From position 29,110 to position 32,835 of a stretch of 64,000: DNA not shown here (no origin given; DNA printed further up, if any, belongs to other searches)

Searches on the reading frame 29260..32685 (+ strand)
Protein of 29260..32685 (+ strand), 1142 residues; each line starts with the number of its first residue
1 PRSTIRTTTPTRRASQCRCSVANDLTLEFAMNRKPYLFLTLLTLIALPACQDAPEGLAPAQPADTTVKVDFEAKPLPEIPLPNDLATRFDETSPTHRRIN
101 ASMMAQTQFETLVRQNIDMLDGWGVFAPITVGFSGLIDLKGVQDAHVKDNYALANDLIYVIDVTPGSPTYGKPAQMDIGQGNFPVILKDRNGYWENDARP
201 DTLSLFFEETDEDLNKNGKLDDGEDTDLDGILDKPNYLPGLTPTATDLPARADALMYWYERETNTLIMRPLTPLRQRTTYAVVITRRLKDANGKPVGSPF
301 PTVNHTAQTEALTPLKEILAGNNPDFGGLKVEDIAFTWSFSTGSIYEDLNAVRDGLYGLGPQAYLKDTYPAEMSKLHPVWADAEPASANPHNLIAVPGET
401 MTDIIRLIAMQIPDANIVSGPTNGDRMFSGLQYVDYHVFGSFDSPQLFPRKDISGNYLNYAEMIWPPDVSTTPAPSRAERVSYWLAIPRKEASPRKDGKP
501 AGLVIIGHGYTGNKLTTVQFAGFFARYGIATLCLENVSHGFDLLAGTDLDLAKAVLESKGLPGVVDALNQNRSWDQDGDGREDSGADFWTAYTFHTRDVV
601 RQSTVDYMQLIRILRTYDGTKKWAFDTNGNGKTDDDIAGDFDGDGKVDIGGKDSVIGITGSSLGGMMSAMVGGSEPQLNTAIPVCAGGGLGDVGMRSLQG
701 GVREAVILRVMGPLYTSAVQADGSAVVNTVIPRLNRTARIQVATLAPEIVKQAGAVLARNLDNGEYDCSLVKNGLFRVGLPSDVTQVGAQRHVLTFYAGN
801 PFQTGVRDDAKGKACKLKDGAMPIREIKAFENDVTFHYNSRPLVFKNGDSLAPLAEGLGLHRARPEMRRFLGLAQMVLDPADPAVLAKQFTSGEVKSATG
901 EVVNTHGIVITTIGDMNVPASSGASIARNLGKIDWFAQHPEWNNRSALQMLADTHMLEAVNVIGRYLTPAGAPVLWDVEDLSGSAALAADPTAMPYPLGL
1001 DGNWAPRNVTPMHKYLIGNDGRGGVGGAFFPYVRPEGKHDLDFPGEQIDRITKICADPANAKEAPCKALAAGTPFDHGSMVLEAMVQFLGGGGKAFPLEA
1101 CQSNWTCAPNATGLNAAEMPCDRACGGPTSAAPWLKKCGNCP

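Call 43: search_protein_families(library=pfam, proteins=[window:29260-32685:+], max_evalue=0.0001)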
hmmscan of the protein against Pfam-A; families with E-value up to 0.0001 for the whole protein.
window:29260-32685:+ (1142 aa): 1 family
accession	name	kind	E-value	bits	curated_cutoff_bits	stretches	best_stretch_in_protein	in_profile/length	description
PF12262.14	Lipase_bact_N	-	4.6e-06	26.6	22.3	0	257-353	115-218/236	Bacterial virulence factor lipase N-terminal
